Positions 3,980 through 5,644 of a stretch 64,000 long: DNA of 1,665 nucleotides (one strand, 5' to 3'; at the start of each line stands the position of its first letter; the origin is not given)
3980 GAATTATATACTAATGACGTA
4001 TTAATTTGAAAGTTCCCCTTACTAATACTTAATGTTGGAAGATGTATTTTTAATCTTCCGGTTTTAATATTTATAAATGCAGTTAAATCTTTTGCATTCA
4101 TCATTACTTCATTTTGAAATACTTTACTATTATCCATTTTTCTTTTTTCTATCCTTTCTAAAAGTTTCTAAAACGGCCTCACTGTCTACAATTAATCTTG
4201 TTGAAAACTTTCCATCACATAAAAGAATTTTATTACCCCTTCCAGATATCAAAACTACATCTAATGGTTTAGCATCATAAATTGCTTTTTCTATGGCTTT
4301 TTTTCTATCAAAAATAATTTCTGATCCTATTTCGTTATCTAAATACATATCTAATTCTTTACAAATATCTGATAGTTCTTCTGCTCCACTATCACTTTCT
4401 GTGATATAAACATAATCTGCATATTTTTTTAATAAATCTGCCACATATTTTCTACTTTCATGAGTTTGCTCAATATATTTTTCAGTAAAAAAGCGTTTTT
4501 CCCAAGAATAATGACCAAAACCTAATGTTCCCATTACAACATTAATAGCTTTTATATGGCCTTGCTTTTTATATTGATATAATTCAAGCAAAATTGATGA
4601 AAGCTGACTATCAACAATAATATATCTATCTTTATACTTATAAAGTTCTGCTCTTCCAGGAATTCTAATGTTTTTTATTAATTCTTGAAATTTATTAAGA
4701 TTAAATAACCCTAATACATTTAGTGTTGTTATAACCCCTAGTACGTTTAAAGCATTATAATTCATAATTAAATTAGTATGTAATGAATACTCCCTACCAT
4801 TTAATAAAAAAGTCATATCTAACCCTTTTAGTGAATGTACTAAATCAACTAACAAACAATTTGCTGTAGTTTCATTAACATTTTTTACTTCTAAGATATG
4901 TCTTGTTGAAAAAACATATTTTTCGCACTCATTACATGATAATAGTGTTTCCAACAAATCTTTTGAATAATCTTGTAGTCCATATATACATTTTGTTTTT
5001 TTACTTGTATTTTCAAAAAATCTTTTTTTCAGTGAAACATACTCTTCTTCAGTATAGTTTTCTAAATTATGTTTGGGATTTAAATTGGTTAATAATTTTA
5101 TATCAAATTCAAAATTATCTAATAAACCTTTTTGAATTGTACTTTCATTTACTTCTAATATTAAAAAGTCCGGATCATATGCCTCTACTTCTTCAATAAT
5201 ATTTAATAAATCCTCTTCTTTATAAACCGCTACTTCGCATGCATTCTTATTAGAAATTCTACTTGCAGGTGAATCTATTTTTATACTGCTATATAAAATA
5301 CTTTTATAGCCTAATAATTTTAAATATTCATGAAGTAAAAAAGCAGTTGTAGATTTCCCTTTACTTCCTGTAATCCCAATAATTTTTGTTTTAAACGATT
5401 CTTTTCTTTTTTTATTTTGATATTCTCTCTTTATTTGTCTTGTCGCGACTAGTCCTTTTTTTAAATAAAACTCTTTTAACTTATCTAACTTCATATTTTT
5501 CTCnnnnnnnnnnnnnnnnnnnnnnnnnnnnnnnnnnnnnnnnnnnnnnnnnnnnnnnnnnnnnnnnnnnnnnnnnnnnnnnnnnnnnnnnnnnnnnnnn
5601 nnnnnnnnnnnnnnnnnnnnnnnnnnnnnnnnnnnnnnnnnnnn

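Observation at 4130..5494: Truncated, motif-degenerate Mur ligase homologue translationally coupled to the RHS gene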

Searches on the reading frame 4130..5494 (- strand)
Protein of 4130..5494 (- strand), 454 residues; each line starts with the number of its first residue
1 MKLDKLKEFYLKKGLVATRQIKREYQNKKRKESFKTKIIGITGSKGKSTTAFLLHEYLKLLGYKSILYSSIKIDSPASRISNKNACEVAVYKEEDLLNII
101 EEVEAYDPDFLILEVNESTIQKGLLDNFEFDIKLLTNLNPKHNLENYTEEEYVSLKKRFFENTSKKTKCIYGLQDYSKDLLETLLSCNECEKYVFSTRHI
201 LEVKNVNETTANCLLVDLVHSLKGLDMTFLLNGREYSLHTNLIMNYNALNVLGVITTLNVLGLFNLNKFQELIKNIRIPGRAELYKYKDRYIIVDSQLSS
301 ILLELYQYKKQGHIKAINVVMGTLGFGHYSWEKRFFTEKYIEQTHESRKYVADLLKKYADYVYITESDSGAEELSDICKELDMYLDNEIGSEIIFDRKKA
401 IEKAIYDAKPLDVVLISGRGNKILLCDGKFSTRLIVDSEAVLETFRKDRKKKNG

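Call 6: search_protein_families(library=pfam, proteins=[window:4130-5494:-], max_evalue=0.01)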
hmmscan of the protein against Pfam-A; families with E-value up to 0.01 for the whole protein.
window:4130-5494:- (454 aa): 2 families
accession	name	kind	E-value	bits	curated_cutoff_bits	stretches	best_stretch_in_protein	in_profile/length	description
PF08245.18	Mur_ligase_M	-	1.1e-18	68.4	24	1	41-257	1-199/200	Mur ligase middle domain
PF02875.26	Mur_ligase_C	-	5.5e-07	30.9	28.4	1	346-420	53-127/127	Mur ligase, glutamate ligase domain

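Call 7: search_protein_families(library=ncbifam, proteins=[window:4130-5494:-], max_evalue=0.01)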
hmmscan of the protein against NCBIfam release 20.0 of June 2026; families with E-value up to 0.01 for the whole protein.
window:4130-5494:- (454 aa): 18 families
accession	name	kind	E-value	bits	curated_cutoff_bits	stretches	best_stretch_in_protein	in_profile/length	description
TIGR01085.1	murE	subfamily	6.1e-39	134.2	257.3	1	33-421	82-448/472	UDP-N-acetylmuramyl-tripeptide synthetase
NF001126.0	PRK00139.1-4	equivalog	2.9e-37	128.3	373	2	32-295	100-347/486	UDP-N-acetylmuramoyl-L-alanyl-D-glutamate--2,6-diaminopimelate ligase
NF001123.0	PRK00139.1-1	equivalog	2e-27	96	586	2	31-295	102-355/493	UDP-N-acetylmuramoyl-L-alanyl-D-glutamate--2,6-diaminopimelate ligase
NF001124.0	PRK00139.1-2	equivalog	1.7e-26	93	476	2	37-305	110-371/500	UDP-N-acetylmuramoyl-L-alanyl-D-glutamate--2,6-diaminopimelate ligase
NF008896.0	PRK11929.1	equivalog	6.3e-25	87.2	1023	2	29-285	105-349/965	bifunctional UDP-N-acetylmuramoyl-L-alanyl-D-glutamate--2,6-diaminopimelate ligase MurE/UDP-N-acetylmuramoyl-tripeptide--D-alanyl-D-alanine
NF001129.0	PRK00139.2-3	equivalog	2e-21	76.1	762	1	35-427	117-497/517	UDP-N-acetylmuramoyl-L-alanyl-D-glutamate--2,6-diaminopimelate ligase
NF001130.0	PRK00139.2-4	equivalog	2e-19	69.7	715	1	38-421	111-487/516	UDP-N-acetylmuramoyl-L-alanyl-D-glutamate--2,6-diaminopimelate ligase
NF001127.0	PRK00139.2-1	equivalog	2.3e-18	66.2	997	1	38-437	111-507/520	UDP-N-acetylmuramoyl-L-alanyl-D-glutamate--2,6-diaminopimelate ligase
NF010628.0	PRK14022.1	equivalog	2.4e-18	66.1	536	1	35-422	110-458/483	UDP-N-acetylmuramoyl-L-alanyl-D-glutamate--L-lysine ligase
TIGR01087.1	murD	equivalog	2.4e-10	40.1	211.95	1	33-67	102-135/441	UDP-N-acetylmuramoyl-L-alanine--D-glutamate ligase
TIGR01143.1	murF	subfamily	1e-07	31.3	288.6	1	30-58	68-96/418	UDP-N-acetylmuramoyl-tripeptide--D-alanyl-D-alanine ligase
NF053646.1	pMurD1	equivalog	2.5e-07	29.7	610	1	30-297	103-335/465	pseudomurein biosynthesis peptide ligase pMurD1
NF053647.1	pMurD2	equivalog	3.7e-06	26.1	550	0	35-66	98-129/405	pseudomurein biosynthesis peptide ligase pMurD2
NF033197.0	F430_CfbE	equivalog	5e-06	25.7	250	1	29-295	92-319/430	coenzyme F430 synthase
TIGR01082.1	murC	equivalog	3.1e-05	23.3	335.1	1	108-293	149-319/449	UDP-N-acetylmuramate--L-alanine ligase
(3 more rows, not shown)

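Call 8: find_homologous_proteins(query=window:4130-5494:-, max_evalue=0.00001)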
Query window:4130-5494:- (454 aa): 339 proteins with E <= 0.00001 among 8000 candidates; the best 120 are listed.
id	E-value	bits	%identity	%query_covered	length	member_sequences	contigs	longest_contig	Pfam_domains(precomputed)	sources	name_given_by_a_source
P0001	3.5e-291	983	99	100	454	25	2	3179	PF02875.27,PF08245.19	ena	-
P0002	8.7e-261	883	89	100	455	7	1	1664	PF02875.27,PF08245.19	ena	-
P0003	1.1e-151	524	84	65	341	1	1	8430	PF08245.19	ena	-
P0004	5.2e-146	505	53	98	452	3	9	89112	PF02875.27,PF08245.19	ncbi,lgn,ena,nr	ncbi:MAG: hypothetical protein IKC22_04905 [Bacilli bacterium]|nr:hypothetical protein [Bacilli bact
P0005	9.0e-143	494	51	98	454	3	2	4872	PF02875.27,PF08245.19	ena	-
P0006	9.8e-138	478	53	95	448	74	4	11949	PF02875.27,PF08245.19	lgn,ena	-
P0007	4.2e-137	476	51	98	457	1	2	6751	PF02875.27,PF08245.19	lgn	-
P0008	8.0e-137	475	53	93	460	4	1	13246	PF02875.27,PF08245.19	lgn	-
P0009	1.1e-136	474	51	98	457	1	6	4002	PF02875.27,PF08245.19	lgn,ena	-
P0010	3.9e-136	473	51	95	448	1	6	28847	PF02875.27,PF08245.19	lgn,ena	-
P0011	5.0e-135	469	51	98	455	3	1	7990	PF02875.27,PF08245.19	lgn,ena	-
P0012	1.8e-134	467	51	95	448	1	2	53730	PF02875.27,PF08245.19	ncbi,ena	-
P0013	3.0e-134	466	51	97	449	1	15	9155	PF02875.27,PF08245.19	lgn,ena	-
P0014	2.3e-133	463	51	94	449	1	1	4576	PF02875.27,PF08245.19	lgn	-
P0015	2.9e-133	463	51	98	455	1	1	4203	PF02875.27,PF08245.19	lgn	-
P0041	5.2e-130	452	50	94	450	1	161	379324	PF02875.27,PF08245.19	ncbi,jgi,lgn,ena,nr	ncbi:MAG TPA: hypothetical protein DCR62_01370 [Acholeplasmatales bacterium]|jgi:UDP-N-acetylmuramyl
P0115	6.4e-125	436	47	98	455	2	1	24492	PF02875.27,PF08245.19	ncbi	-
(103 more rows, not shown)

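Call 9: search_solved_structures(query=window:4130-5494:-, max_evalue=0.001, show_alignments=2)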
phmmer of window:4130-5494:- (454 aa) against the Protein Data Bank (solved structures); distinct sequences matched with E-value up to 0.001: 11.
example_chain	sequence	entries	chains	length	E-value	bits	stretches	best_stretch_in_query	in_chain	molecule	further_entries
4bub_A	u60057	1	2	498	7.4e-12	48.2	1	348-446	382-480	UDP-N-ACETYLMURAMOYL-L-ALANYL-D-GLUTAMATE--LD-LYSINE LIGASE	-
7d27_A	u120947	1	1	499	4.3e-11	45.7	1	36-313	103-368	UDP-N-acetylmuramoyl-L-alanyl-D-glutamate--2,6-diaminopimelate ligase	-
2wtz_A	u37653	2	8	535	2.6e-08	36.5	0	35-162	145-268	UDP-N-ACETYLMURAMOYL-L-ALANYL-D-GLUTAMATE--2,6-DIAMINOPIMELATE LIGASE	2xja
7b6o_A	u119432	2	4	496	1.1e-07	34.5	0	33-152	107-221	UDP-N-acetylmuramoyl-L-alanyl-D-glutamate-2,6-diaminopimelate ligase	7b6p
8w9z_N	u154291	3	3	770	2.6e-07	33.3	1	33-161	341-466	UDP-N-acetylmuramoyl-L-alanyl-D-glutamate--2, 6-diaminopimelate ligase-like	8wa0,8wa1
7b53_A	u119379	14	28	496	3.6e-07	32.8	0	33-152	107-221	UDP-N-acetylmuramoyl-L-alanyl-D-glutamate--2,6-diaminopimelate ligase | UDP-N-acetylmuramoyl-L-alanyl-D-glutamate-2,6-diaminopimelate ligase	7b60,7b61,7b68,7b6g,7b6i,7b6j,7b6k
1e8c_A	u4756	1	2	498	3.6e-07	32.8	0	33-152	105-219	UDP-N-ACETYLMURAMOYLALANYL-D-GLUTAMATE--2,6-DIAMINOPIMELATE LIGASE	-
8r5o_Q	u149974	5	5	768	6.6e-06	28.6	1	33-161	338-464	PAP11 | PAP11, MurE-like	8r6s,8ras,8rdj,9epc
8qma_O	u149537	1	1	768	6.6e-06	28.6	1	33-161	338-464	PAP11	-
8g6p_A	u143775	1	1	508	2e-05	27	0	35-162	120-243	UDP-N-acetylmuramoyl-L-alanyl-D-glutamate--2,6-diaminopimelate ligase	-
4c12_A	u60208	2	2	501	0.0004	22.8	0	38-420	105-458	UDP-N-ACETYLMURAMOYL-L-ALANYL-D-GLUTAMATE--L-LYSINE LIGASE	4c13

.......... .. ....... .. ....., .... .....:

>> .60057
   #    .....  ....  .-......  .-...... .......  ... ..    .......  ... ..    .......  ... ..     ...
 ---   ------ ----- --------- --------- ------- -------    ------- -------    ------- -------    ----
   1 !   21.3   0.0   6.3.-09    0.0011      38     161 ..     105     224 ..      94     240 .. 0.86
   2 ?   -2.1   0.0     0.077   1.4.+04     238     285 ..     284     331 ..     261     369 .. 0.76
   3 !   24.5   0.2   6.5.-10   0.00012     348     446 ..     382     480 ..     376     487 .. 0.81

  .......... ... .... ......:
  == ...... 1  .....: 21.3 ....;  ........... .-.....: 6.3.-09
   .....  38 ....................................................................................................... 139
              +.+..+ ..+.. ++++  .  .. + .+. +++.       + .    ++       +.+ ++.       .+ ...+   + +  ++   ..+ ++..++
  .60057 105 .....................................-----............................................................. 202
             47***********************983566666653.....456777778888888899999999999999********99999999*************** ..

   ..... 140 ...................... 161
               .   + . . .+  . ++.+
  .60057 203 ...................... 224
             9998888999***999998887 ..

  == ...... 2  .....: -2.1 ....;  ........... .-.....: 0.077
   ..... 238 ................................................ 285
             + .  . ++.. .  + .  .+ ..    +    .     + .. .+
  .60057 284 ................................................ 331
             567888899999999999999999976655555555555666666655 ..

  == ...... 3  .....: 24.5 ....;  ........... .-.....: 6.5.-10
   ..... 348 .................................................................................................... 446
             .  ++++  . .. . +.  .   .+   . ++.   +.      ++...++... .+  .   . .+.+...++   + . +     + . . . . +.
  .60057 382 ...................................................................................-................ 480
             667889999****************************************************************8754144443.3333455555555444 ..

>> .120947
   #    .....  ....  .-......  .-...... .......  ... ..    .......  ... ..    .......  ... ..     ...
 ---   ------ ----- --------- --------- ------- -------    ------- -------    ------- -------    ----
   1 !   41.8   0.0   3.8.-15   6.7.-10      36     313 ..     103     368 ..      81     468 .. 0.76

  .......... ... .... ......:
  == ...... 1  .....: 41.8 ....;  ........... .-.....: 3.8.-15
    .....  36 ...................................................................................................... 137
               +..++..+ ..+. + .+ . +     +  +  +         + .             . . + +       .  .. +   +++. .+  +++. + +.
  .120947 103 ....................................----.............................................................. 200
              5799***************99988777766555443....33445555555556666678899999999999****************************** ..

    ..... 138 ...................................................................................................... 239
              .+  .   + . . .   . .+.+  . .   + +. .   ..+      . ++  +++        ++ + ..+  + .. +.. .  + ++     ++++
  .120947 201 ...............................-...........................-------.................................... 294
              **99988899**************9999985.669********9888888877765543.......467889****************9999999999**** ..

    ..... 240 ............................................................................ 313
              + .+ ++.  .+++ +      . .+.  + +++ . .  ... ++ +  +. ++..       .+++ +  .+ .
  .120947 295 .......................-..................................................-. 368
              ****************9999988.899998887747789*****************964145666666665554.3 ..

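Call 11: find_encoding_contigs(protein=P0041, flank=10000, max_places=4)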
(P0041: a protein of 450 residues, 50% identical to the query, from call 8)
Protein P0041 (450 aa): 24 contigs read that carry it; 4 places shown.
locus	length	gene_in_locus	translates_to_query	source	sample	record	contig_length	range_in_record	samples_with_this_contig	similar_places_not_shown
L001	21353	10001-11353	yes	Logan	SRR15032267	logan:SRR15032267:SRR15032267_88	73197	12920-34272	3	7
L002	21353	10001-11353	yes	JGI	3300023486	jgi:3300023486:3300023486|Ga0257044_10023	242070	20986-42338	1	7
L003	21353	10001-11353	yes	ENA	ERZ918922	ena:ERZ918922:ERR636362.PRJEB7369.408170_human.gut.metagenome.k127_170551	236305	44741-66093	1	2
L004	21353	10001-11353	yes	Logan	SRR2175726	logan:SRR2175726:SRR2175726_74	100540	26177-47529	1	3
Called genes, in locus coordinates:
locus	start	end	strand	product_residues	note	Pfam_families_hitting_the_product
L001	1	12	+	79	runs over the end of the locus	PF01257:2Fe-2S_thioredx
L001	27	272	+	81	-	-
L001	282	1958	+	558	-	PF00037:Fer4 (faint), PF12838:Fer4_7 (weak), PF13237:Fer4_10 (weak), PF14697:Fer4_21 (weak), PF02906:Fe_hyd_lg_C, PF04060:FeS, PF00989:PAS (weak), PF13188:PAS_8 (weak)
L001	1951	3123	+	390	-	PF07228:SpoIIE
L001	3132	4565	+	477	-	PF12838:Fer4_7, PF14697:Fer4_21 (weak), PF00037:Fer4, PF12837:Fer4_6 (weak), PF13237:Fer4_10 (weak), PF13484:Fer4_16 (weak), PF12838:Fer4_7 (weak), PF02906:Fe_hyd_lg_C, +5 more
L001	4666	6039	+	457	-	PF01554:MatE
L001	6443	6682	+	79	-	PF13408:Zn_ribbon_recom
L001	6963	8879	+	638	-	-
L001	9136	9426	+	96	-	PF16079:Phage_holin_5_2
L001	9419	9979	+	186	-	-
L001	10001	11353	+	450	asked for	PF08245:Mur_ligase_M, PF02875:Mur_ligase_C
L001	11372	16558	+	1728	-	PF05593:RHS_repeat (faint), PF07591:PT-HINT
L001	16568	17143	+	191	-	-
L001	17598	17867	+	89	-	-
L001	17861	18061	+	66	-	-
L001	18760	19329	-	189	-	PF02417:Chromate_transp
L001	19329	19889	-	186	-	PF02417:Chromate_transp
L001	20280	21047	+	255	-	PF02001:DUF134, PF08281:Sigma70_r4_2 (weak), PF02579:Nitro_FeMo-Co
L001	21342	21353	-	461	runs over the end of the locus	PF00092:VWA, PF13519:VWA_2, PF27268:CsxB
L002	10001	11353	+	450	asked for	PF08245:Mur_ligase_M, PF02875:Mur_ligase_C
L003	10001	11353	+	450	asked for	PF08245:Mur_ligase_M, PF02875:Mur_ligase_C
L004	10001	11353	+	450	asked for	PF08245:Mur_ligase_M, PF02875:Mur_ligase_C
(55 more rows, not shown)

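Call 16: find_related_loci(query=A1, collection=genome_contigs, flank=10000)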
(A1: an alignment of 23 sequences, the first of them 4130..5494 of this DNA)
Query A1 (454 aa) in genome_contigs; peptide patterns used: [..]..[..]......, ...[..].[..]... (x = any residue, [..] = any of these).
600 stretches matched a pattern (row limit reached: there are more); 172 encode a relative of the query (tblastn E <= 1e-3); the best 80 are kept; 80 distinct loci.
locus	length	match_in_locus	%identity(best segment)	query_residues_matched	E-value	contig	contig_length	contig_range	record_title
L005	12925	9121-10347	37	35-448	3e-74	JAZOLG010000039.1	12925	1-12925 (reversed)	MAG: Bacilli bacterium isolate T1900045656_YK20190350.MAGScoT_cleanbin_000009 SGB_8238_k141_1846442, whole genome shotgu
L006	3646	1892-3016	26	16-423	1e-20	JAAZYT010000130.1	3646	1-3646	MAG: Candidatus Neomarinimicrobiota bacterium isolate bin68o c_000000663031, whole genome shotgun sequence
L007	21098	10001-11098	23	35-430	3e-19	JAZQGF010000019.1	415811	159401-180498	MAG: Acutalibacteraceae bacterium isolate T1900044631_TS20190097.MAGScoT_cleanbin_000019 SGB_1037_k141_484529, whole gen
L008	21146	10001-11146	22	6-422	4e-19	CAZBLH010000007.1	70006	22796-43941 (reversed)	MAG TPA_asm: uncultured Eubacteriales bacterium isolate SRP268622_co1_142 genome assembly, contig: NODE_612_length_70006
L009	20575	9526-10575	23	38-422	5e-19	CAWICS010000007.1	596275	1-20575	MAG: uncultured Solirubrobacterales bacterium isolate MFD09603.bin.1.217 genome assembly, contig: contig_3478, whole gen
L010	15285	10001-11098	22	31-422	1e-17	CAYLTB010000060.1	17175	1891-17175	MAG TPA_asm: uncultured Verrucomicrobiota bacterium isolate binchicken_co265_111 genome assembly, contig: NODE_5306_leng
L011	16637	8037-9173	23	35-445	3e-17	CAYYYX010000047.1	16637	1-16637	MAG TPA_asm: uncultured Verrucomicrobiota bacterium isolate binchicken_co47_190 genome assembly, contig: NODE_2411_lengt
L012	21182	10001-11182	24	38-454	3e-17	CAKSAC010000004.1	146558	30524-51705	MAG: uncultured Eubacteriales bacterium isolate REFINED_METABAT215_TOP10_CONTIGS_1500_ASSEMBLY_K77_MERGED__Hadza_PheChl_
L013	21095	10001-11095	24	35-422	3e-17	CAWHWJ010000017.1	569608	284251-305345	MAG: uncultured Acidobacteriaceae bacterium isolate MFD04463.bin.1.35 genome assembly, contig: contig_6073, whole genome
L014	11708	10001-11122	22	32-422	4e-16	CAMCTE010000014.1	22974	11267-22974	MAG: Azohydromonas lata NBRC 102462 isolate MsE-30jul19-236 genome assembly, contig: MsE-30jul19-C3027, whole genome sho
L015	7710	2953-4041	23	25-422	4e-16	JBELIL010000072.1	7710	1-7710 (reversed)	MAG: Flavobacteriales bacterium isolate REMEI108_ass_metaspades_bin.106 NODE_11099_length_7710_cov_7.311430, whole genom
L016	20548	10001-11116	20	23-422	5e-16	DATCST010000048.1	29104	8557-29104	MAG TPA_asm: Kangiella sp. isolate SMAG_U7312 k141_85912, whole genome shotgun sequence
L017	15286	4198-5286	22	31-422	5e-16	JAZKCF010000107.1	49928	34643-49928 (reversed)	MAG: Pseudomonadota bacterium isolate ADI_H3L2_122-bin021 ADIH3L2_B021_0_000000000107, whole genome shotgun sequence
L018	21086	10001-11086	24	31-422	7e-16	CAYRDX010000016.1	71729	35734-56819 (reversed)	MAG TPA_asm: uncultured Saprospiraceae bacterium isolate SRP257756_co1_244 genome assembly, contig: NODE_146_length_7172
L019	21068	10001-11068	23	33-422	1e-15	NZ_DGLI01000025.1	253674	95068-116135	MAG: Clostridium sp. UBA4548 UBA4548_contig_135, whole genome shotgun sequence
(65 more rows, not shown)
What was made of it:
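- Tried and rejected: genome_contigs scan (call 16).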

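Call 18: find_encoding_contigs(protein=P0004, flank=10000, max_places=3)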
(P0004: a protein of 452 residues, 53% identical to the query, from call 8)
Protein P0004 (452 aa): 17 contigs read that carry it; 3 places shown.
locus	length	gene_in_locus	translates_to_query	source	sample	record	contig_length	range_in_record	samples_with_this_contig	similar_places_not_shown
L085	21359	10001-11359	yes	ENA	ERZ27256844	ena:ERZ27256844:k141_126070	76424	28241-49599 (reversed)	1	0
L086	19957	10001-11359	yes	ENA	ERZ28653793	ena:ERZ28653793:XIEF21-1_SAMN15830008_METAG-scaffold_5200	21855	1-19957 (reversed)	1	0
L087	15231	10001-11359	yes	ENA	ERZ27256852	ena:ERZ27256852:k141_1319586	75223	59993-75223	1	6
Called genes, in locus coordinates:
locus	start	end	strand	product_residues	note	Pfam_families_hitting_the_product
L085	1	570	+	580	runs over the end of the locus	PF01336:tRNA_anti-codon, PF00152:tRNA-synt_2, PF02938:GAD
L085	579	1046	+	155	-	PF00383:dCMP_cyt_deam_1, PF14437:MafB19-deam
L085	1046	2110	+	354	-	-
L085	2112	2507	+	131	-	-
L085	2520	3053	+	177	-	PF01252:Peptidase_A8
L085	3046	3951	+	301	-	PF01479:S4, PF00849:PseudoU_synth_2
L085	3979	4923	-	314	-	PF11858:DUF3378, PF01351:RNase_HII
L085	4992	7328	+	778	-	PF00488:MutS_V, PF20297:MSSS, PF01713:Smr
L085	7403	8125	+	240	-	PF02661:Fic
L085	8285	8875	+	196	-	-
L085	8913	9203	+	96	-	-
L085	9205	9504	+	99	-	-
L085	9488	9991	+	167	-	-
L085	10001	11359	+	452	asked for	PF08245:Mur_ligase_M, PF02875:Mur_ligase_C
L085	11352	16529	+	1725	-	-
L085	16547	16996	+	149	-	-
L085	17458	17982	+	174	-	PF04167:DUF402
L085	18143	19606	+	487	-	PF09547:SpoIVA_ATPase, PF20438:SpoIVA_middle, PF20439:SpoIVA_C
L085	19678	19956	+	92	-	PF00216:Bac_DNA_binding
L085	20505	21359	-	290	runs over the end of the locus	PF24460:DUF7575 (weak), PF02517:Rce1-like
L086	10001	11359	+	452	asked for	PF08245:Mur_ligase_M, PF02875:Mur_ligase_C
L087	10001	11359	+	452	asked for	PF08245:Mur_ligase_M, PF02875:Mur_ligase_C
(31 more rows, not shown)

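Call 19: find_encoding_contigs(protein=P0115, flank=10000, max_places=3)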
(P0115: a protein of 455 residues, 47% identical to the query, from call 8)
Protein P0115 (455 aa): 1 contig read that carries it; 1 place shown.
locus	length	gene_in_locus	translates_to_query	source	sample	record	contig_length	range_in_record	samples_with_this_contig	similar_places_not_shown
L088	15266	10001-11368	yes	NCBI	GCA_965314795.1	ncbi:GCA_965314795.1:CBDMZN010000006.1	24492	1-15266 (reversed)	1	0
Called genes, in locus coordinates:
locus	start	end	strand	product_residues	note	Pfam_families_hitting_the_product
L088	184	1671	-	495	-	PF01336:tRNA_anti-codon, PF00152:tRNA-synt_2, PF01409:tRNA-synt_2d (faint)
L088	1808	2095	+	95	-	PF07873:YabP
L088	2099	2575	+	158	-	PF09578:Spore_YabQ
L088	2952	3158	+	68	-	-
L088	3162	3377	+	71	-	-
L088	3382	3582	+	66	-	-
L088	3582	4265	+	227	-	-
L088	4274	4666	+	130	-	-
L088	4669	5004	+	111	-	-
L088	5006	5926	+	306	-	-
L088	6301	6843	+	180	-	PF02407:Viral_Rep (weak)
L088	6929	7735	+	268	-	PF00589:Phage_integrase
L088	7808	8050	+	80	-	-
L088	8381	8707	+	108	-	-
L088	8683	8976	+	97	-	PF16079:Phage_holin_5_2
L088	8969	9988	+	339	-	-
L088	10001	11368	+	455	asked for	PF08245:Mur_ligase_M, PF02875:Mur_ligase_C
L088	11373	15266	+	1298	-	?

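Call 27: search_protein_families(library=phrogs, proteins=[window:4130-5494:-, L001:9419-9979:+, L085:9488-9991:+, L088:8969-9988:+, L085:8285-8875:+, L085:8913-9203:+], max_evalue=0.01)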
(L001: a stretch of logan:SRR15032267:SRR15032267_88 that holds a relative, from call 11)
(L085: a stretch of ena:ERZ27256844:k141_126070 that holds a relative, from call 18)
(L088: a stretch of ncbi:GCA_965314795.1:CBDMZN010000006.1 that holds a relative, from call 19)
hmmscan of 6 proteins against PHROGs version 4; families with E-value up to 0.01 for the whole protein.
window:4130-5494:- (454 aa): 1 family
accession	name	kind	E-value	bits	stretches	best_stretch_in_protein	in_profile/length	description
phrog_16655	-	unknown function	0.0009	19.1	0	12-101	29-110/450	-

L001:9419-9979:+ (186 aa): 0 families

L085:9488-9991:+ (167 aa): 0 families

L088:8969-9988:+ (339 aa): 0 families

L085:8285-8875:+ (196 aa): 9 families
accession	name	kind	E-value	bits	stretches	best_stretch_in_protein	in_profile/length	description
phrog_1740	-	transcription regulation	2.1e-08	34.1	1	7-193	45-214/567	RNA polymerase sigma factor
phrog_351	-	transcription regulation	2.4e-07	30.8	1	131-192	661-723/928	RNA polymerase sigma factor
phrog_13787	-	unknown function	3.6e-05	25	1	145-192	121-165/172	-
phrog_11138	-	unknown function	0.00059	21.2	1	109-193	61-137/142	-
phrog_2339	-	DNA, RNA and nucleotide metabolism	0.0025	18.8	0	151-187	27-62/98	HTH DNA binding protein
phrog_1373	-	transcription regulation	0.0049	17.9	1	130-182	45-95/166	transcriptional regulator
phrog_6223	-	transcription regulation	0.0072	17.4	0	159-185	13-39/73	transcriptional repressor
phrog_668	-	DNA, RNA and nucleotide metabolism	0.0074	17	1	160-194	60-96/181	HTH DNA binding protein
phrog_3282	-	transcription regulation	0.0077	17.1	0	164-190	63-89/158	sigma factor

L085:8913-9203:+ (96 aa): 2 families
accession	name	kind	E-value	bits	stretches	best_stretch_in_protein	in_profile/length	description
phrog_1863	-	unknown function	1.4e-13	51.5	1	5-94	3-92/97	-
phrog_5553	-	unknown function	0.0012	20.1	1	43-93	18-68/114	-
